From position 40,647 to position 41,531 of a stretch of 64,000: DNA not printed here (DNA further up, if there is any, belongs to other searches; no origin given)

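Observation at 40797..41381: EIIA(Ntr)/PtsN-like gene placed under c-di-AMP riboswitch control and translationally overlapped with kimA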

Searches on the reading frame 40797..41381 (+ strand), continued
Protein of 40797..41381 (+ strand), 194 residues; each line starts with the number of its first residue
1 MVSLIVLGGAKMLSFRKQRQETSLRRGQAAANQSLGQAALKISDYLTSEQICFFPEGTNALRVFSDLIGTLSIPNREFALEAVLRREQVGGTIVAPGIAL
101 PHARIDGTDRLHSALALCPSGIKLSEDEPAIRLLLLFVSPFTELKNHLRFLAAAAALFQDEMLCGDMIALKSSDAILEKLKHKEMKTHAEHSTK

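Call 75: find_encoding_contigs(protein=P0140, flank=10000, max_places=1)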
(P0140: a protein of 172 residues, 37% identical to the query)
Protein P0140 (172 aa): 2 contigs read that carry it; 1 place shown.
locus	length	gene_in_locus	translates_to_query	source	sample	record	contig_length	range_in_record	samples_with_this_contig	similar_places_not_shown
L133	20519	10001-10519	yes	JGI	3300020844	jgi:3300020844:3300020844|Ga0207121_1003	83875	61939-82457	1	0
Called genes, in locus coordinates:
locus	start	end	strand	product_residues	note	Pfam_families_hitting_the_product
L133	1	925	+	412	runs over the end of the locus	PF00083:Sugar_tr, PF07690:MFS_1, PF03137:OATP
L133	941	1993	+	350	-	PF00089:Trypsin, PF13365:Trypsin_2, PF00595:PDZ (weak), PF13180:PDZ_2, PF17820:PDZ_6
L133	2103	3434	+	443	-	PF05977:MFS_3, PF13347:MFS_2 (faint), PF07690:MFS_1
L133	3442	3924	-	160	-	-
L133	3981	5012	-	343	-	PF00356:LacI, PF00532:Peripla_BP_1, PF13407:Peripla_BP_4, PF13377:Peripla_BP_3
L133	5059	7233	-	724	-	PF00801:PKD (faint), PF18981:InlK_D3 (faint), PF18911:PKD_4 (faint), PF22352:K319L-like_PKD, PF13860:FlgD_ig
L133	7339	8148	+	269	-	PF21033:RMD1-3, PF16811:TAtT (weak)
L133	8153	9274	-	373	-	PF20511:PMI_typeI_cat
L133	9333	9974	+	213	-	PF07719:TPR_2 (faint), PF13428:TPR_14 (faint), PF00515:TPR_1 (faint), PF13424:TPR_12, PF13181:TPR_8 (weak), PF23914:TPR_CcmH_CycH (weak), PF13432:TPR_16 (weak), PF14559:TPR_19, +4 more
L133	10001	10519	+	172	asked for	PF00359:PTS_EIIA_2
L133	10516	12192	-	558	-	PF04932:Wzy_C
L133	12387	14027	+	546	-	PF02366:PMT, PF18583:Arnt_C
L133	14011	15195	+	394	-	PF01041:DegT_DnrJ_EryC1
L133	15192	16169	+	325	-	PF00535:Glycos_transf_2, PF13641:Glyco_tranf_2_3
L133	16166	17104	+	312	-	PF00551:Formyl_trans_N, PF02911:Formyl_trans_C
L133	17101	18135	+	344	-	PF01370:Epimerase, PF04321:RmlD_sub_bind (faint), PF16363:GDP_Man_Dehyd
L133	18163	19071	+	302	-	PF01522:Polysacc_deac_1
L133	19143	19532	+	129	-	-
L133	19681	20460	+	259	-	PF14686:fn3_3 (faint), PF13620:CarboxypepD_reg, PF13715:CarbopepD_reg_2 (weak), PF22904:NOMO1-like_2nd (weak)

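Call 76: find_encoding_contigs(protein=P0230, flank=10000, max_places=1)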
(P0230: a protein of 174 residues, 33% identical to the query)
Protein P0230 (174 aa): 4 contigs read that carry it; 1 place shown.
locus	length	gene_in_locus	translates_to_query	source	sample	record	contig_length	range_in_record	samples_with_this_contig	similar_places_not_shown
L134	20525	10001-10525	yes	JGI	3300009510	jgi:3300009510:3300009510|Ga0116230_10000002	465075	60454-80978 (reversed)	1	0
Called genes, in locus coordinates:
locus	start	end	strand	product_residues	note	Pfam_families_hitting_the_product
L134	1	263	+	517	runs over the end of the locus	-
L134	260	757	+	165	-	PF02643:DUF192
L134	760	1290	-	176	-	PF23892:Ig_CycH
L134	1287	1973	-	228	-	PF00072:Response_reg, PF00486:Trans_reg_C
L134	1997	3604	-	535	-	PF01039:Carboxyl_trans, PF06833:MdcE (faint), PF03255:ACCA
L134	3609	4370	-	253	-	PF01648:ACPS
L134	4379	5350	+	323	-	-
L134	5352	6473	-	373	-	PF00108:Thiolase_N, PF22691:Thiolase_C_1 (faint), PF02803:Thiolase_C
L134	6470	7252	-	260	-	PF00459:Inositol_P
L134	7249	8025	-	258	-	PF02602:HEM4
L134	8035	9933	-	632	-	-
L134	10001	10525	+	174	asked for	PF00359:PTS_EIIA_2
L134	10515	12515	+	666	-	PF13520:AA_permease_2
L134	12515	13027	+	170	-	PF01327:Pep_deformylase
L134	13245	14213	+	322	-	PF00551:Formyl_trans_N, PF02911:Formyl_trans_C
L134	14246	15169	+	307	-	PF03793:PASTA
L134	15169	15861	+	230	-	PF00834:Ribul_P_3_epim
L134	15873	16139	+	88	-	PF00886:Ribosomal_S16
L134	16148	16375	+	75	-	PF13083:KH_KhpA-B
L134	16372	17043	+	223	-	PF01746:tRNA_m1G_MT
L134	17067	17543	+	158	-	PF01245:Ribosomal_L19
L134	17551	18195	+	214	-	PF01351:RNase_HII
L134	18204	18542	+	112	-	PF02021:UPF0102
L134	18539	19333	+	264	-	PF00902:TatC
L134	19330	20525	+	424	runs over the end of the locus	PF17164:DUF5122 (faint)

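Call 79: search_protein_families(library=ncbifam, proteins=[L050:1752-3704:+, L011:7767-9671:+], max_evalue=0.00001)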
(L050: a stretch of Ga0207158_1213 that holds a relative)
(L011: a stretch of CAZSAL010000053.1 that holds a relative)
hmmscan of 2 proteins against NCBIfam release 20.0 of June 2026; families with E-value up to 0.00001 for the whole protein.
L050:1752-3704:+ (650 aa): 0 families

L011:7767-9671:+ (634 aa): 5 families
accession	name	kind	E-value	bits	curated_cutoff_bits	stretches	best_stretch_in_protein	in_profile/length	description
NF008111.0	PRK10858.1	equivalog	7.6e-23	81.1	202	1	524-630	4-108/112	nitrogen regulatory protein P-II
NF007946.0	PRK10665.1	equivalog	7.4e-22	78.2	181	1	522-629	2-107/112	P-II family nitrogen regulator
TIGR00909.1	2A0306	subfamily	5.3e-19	68.5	556.8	1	67-501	43-422/429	amino acid transporter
NF053761.1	BrChAATpBcaP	equivalog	1.2e-11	44.3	690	1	62-501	59-444/460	branched-chain amino acid transporter BcaP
NF008466.1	PRK11357.1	equivalog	1.3e-07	31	800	0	48-478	37-404/446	fructoselysine/psicoselysine transporter FrlA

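Call 95: search_protein_representatives(alignment_id=A3)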
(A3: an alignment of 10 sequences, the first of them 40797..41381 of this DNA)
Query: 10 sequences, 197 profile positions. Proteins with E-value up to 0.001 (for the whole library): 11331; up to 1e-10: 3107; up to 1e-30: 29. The best 150 are listed.
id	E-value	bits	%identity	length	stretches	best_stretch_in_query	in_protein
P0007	8.4e-84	296.2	-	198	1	1-196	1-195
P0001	3.1e-80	284.6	-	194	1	1-197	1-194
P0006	2.7e-66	239.1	-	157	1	44-197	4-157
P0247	1.0e-61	224.1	-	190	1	1-188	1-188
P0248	1.3e-56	207.5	-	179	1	14-188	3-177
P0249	1.8e-50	187.4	-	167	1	38-192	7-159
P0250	6.6e-47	175.8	-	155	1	44-191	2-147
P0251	1.1e-46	175.0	-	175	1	5-187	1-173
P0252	3.6e-45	170.1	-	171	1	38-188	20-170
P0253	3.4e-43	163.7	-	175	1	33-188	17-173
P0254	8.1e-42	159.2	-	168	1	26-187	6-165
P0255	1.4e-41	158.4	-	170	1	33-188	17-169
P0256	4.5e-40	153.5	-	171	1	25-188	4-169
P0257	2.3e-39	151.2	-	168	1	38-187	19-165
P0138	4.1e-38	147.1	-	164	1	34-189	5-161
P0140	1.3e-37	145.4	-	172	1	44-187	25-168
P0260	2.6e-36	141.2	-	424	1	38-190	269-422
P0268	2.3e-32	128.3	-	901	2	46-184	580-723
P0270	3.0e-31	124.7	-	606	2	45-182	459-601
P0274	4.6e-29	117.5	-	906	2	36-181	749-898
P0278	1.7e-28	115.7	-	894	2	43-161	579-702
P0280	4.8e-28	114.2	-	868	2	23-169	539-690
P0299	4.0e-25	104.7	-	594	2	44-156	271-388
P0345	4.2e-21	91.6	-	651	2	59-177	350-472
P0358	1.4e-20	89.9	-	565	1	39-195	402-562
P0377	3.6e-20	88.5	-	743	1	13-188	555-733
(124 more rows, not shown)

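Call 96: search_protein_families(library=pfam, proteins=[P0268, P0274, P0278, P0280, P0270, P0377, P0358, P0260, P0345, P0299], max_evalue=0.001)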
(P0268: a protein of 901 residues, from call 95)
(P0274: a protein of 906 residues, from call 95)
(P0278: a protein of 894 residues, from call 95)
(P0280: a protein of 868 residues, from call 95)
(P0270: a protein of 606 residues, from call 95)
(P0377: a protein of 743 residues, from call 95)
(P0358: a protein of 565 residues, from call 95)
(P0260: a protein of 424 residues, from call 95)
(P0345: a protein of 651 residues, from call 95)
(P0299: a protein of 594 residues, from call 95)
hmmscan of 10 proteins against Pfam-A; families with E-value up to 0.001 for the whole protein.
P0268 (901 aa): 2 families
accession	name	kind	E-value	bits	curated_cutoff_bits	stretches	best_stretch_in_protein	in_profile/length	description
PF00359.27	PTS_EIIA_2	-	3.2e-54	183.3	27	2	585-721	5-140/144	Phosphoenolpyruvate-dependent sugar phosphotransferase system, EIIA 2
PF00999.27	Na_H_Exchanger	-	4.8e-49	167.6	26.2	1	51-444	2-373/375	Sodium/hydrogen exchanger, transmembrane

P0274 (906 aa): 2 families
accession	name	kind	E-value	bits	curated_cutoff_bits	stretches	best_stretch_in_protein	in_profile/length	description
PF00359.27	PTS_EIIA_2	-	1.2e-51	175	27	2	761-901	2-142/144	Phosphoenolpyruvate-dependent sugar phosphotransferase system, EIIA 2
PF00999.27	Na_H_Exchanger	-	1.4e-41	143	26.2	1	53-446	2-370/375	Sodium/hydrogen exchanger, transmembrane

P0278 (894 aa): 2 families
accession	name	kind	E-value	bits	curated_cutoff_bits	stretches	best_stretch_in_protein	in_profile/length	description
PF00359.27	PTS_EIIA_2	-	1.6e-49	168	27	2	759-887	13-141/144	Phosphoenolpyruvate-dependent sugar phosphotransferase system, EIIA 2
PF00999.27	Na_H_Exchanger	-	2.8e-49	168.4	26.2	1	48-449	4-374/375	Sodium/hydrogen exchanger, transmembrane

P0280 (868 aa): 2 families
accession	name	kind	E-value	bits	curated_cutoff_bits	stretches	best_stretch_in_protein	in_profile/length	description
PF00359.27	PTS_EIIA_2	-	3.5e-59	199.3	27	2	564-705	2-143/144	Phosphoenolpyruvate-dependent sugar phosphotransferase system, EIIA 2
PF00999.27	Na_H_Exchanger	-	3.6e-30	105.5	26.2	1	41-432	3-373/375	Sodium/hydrogen exchanger, transmembrane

P0270 (606 aa): 2 families
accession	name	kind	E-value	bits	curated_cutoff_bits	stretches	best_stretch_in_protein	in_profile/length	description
PF00359.27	PTS_EIIA_2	-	3.1e-54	183.3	27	2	462-602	2-141/144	Phosphoenolpyruvate-dependent sugar phosphotransferase system, EIIA 2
PF00999.27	Na_H_Exchanger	-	1.4e-21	77.3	26.2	1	2-149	219-372/375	Sodium/hydrogen exchanger, transmembrane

P0377 (743 aa): 3 families
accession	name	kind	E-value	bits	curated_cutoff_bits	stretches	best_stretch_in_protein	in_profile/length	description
PF00999.27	Na_H_Exchanger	-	6.9e-54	183.6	26.2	1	16-384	3-370/375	Sodium/hydrogen exchanger, transmembrane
PF00359.27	PTS_EIIA_2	-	3e-21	76.3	27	1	591-729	3-142/144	Phosphoenolpyruvate-dependent sugar phosphotransferase system, EIIA 2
PF02254.24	TrkA_N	-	5.9e-21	75.4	23.8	1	424-538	1-115/116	TrkA-N domain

P0358 (565 aa): 2 families
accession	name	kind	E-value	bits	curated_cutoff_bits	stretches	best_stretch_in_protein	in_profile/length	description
PF02702.23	KdpD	-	2.8e-90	301.8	26.1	1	19-228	1-210/210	Osmosensitive K+ channel His kinase sensor domain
PF00359.27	PTS_EIIA_2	-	2.6e-17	63.6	27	1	411-551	2-142/144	Phosphoenolpyruvate-dependent sugar phosphotransferase system, EIIA 2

P0260 (424 aa): 3 families
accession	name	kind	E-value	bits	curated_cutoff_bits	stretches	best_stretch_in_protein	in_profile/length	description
PF13493.11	DUF4118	-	3.5e-34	117.2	28.4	1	2-107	2-107/107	Domain of unknown function (DUF4118)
PF00359.27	PTS_EIIA_2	-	9.3e-17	61.8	27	1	280-417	3-143/144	Phosphoenolpyruvate-dependent sugar phosphotransferase system, EIIA 2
PF13492.12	GAF_3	-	5.9e-08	33.6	27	1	130-245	5-128/129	GAF domain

P0345 (651 aa): 2 families
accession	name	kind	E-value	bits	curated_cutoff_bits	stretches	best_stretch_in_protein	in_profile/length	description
PF00359.27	PTS_EIIA_2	-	1.3e-47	161.9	27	2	339-478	2-141/144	Phosphoenolpyruvate-dependent sugar phosphotransferase system, EIIA 2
PF00999.27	Na_H_Exchanger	-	1.6e-17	63.9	26.2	1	3-186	178-361/375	Sodium/hydrogen exchanger, transmembrane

P0299 (594 aa): 2 families
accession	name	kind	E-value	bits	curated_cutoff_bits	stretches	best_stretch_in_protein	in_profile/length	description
PF00359.27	PTS_EIIA_2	-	1.2e-58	197.7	27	2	274-415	1-142/144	Phosphoenolpyruvate-dependent sugar phosphotransferase system, EIIA 2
PF19960.5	EAD7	-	0.00086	19.5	32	0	286-316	29-59/62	Effector-associated domain 7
